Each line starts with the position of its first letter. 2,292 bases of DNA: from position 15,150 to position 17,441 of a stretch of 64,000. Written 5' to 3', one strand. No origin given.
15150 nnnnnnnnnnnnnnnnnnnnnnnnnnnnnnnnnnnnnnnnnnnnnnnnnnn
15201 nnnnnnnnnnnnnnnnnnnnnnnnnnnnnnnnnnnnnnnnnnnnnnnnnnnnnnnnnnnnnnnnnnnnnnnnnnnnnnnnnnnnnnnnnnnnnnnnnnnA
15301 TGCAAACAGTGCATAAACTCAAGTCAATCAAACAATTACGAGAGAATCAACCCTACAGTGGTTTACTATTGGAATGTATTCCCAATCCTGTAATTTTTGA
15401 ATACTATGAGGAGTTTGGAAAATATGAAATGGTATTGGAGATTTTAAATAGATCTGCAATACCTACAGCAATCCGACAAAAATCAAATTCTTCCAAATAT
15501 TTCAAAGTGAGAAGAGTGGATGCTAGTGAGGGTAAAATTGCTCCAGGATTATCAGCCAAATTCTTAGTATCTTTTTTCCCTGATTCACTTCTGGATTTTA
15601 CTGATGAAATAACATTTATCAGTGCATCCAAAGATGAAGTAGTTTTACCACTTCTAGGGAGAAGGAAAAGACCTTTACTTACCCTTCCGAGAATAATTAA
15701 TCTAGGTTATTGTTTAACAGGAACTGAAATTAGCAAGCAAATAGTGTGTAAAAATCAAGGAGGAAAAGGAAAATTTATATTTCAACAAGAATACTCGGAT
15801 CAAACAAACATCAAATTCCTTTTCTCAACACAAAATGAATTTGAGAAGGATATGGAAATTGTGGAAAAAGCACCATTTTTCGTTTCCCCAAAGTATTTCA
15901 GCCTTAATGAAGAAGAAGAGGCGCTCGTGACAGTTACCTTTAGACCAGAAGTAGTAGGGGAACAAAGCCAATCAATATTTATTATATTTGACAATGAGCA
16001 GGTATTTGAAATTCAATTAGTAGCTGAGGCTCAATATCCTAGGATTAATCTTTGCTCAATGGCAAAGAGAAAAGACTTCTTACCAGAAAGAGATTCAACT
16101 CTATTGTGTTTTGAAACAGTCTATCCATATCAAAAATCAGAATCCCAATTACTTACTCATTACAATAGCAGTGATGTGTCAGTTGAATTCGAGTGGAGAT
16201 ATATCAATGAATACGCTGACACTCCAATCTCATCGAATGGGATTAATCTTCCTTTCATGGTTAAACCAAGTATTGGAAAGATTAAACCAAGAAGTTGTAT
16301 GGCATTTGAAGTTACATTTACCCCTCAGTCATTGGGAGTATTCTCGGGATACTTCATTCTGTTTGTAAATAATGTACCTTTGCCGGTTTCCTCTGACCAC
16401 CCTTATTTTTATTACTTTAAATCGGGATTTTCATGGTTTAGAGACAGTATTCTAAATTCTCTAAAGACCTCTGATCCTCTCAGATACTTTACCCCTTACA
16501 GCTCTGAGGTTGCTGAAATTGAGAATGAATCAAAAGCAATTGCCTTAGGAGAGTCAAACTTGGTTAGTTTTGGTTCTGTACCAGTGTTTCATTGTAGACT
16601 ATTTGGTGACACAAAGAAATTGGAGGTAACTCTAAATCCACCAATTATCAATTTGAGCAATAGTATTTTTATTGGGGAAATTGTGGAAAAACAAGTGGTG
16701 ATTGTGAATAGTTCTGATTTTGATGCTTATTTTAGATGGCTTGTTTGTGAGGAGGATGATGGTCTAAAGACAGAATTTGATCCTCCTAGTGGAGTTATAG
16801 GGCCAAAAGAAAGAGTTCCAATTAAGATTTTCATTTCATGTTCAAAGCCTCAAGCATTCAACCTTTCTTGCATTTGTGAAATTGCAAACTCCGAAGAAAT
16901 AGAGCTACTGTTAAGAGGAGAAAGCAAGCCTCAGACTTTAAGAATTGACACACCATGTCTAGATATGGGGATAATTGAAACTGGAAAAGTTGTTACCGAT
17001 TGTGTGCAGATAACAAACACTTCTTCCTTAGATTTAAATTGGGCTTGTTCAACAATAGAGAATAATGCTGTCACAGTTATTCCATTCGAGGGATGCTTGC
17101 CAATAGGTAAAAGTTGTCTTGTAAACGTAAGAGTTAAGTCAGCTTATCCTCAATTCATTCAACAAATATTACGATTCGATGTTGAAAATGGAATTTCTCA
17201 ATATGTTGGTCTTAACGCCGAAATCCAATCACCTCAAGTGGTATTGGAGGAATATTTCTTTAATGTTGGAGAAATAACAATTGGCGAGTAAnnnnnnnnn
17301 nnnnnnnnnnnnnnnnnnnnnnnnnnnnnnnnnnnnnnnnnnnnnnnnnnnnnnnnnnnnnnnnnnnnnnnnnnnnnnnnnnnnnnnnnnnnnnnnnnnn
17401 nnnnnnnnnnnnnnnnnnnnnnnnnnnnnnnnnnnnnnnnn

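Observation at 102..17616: Giant unknown protein next to a hydin/CFAP221-like ASH protein, with ciliary genes dispersed elsewhere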

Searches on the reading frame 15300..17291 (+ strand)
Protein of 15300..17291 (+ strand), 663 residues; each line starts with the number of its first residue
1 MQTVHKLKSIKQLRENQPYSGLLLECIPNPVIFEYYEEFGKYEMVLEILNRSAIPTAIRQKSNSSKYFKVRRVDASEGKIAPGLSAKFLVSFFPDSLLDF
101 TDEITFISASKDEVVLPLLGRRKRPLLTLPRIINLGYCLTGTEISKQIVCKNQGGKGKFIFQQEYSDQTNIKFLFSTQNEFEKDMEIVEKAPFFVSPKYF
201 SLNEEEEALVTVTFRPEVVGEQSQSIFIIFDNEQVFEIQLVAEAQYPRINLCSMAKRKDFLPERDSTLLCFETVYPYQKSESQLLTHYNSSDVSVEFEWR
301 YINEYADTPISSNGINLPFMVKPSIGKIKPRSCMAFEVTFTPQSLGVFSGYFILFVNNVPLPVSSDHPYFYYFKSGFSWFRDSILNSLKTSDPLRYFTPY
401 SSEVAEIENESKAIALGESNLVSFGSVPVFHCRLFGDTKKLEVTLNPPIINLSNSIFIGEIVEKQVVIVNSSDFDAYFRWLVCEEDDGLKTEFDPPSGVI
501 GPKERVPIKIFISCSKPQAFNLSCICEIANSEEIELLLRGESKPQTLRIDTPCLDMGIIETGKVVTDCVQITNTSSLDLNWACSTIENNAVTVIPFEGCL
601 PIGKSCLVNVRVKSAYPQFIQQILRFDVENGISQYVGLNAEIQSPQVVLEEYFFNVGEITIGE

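Call 6: search_protein_families(library=pfam, proteins=[window:15300-17291:+], max_evalue=0.01)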
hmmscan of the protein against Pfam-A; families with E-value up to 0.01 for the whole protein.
window:15300-17291:+ (663 aa): 16 families
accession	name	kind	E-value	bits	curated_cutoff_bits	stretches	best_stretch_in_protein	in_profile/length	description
PF22544.2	HYDIN_VesB_CFA65-like_Ig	-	1.8e-31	108.8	25.5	4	547-630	3-88/100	HYDIN/CFA65/VesB-like, Ig-like domain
PF24507.1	Ig_CFAP65_4th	-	1.6e-30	105.8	27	4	466-540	2-74/76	CFAP65, fourth Ig-like domain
PF00635.32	Motile_Sperm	-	9.7e-11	41.9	25.9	0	319-343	46-70/109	MSP (Major sperm protein) domain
PF25249.1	Ig_CFAP65_7th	-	5.8e-10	39.4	28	0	285-358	24-87/120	CFAP65, seventh Ig-like domain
PF15780.11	ASH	-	7.2e-10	39.4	27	0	316-358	50-92/98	Abnormal spindle-like microcephaly-assoc'd, ASPM-SPD-2-Hydin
PF22073.2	Cep192_D4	-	8.2e-10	39.3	35.5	0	158-231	25-95/112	Cep192 domain 4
PF23277.2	Ig_Dlec1_1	-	8.6e-10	39.2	29.7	1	27-120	4-101/105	Deleted in lung and esophageal cancer protein 1 Ig domain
PF22067.2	Cep192_D3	-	3e-09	37.3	27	0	189-230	42-85/99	Cep192 domain 3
PF22076.2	Cep192_D6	-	3e-08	34.3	35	0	442-515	3-69/101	Cep192 domain 6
PF24816.2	Ig_CFAP65__9th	-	1.3e-07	32.2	24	0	167-226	95-154/170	Cilia- and flagella-associated protein 65-like, Ig-like domain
PF22066.2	Cep192_D8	-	1.3e-06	29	33.5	1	189-244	45-100/101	Cep192 domain 8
PF23316.1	Ig_DLEC1_6th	-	1.6e-06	28.6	27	1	443-528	3-90/105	DLEC1 sixth Ig-like domain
PF24798.1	Ig-CFAP74_4th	-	2.6e-06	27.9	28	0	456-540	11-93/95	CFAP74 forth Ig-like domain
PF14646.12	MYCBPAP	-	6.3e-05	22.6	24.5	1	259-357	241-340/439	MYCBP-associated protein family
PF24771.2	Ig_CFAP74_1st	-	7.7e-05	23.4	29.2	0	27-110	4-88/97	CFAP74 first Ig-like domain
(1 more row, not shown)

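Call 15: search_solved_structures(query=window:15300-17291:+, max_evalue=0.001)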
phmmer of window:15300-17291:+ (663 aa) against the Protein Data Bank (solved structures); distinct sequences matched with E-value up to 0.001: 8.
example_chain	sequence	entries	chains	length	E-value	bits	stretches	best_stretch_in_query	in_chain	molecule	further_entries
9ijj_O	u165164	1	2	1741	5.4e-46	160.5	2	28-366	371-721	Deleted in lung and esophageal cancer 1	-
7n6g_1J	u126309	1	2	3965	5.7e-24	87.8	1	23-158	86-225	HYDIN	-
7sqc_F0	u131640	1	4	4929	1.2e-23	86.7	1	23-157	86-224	Hydin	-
7n6g_4C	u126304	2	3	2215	6.4e-23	84.3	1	28-257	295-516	FAP81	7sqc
9ijj_4G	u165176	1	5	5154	2.1e-22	82.6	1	23-159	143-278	Hydrocephalus-inducing protein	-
9ijj_L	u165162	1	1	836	7e-05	24.7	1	23-143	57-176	Cilia- and flagella-associated protein 221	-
7n61_1B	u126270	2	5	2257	8.5e-05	24.4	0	455-579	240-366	FAP65 | Flagellar associated protein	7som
2ys4_A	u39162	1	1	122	0.00051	21.8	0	318-355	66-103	Hydrocephalus-inducing protein homolog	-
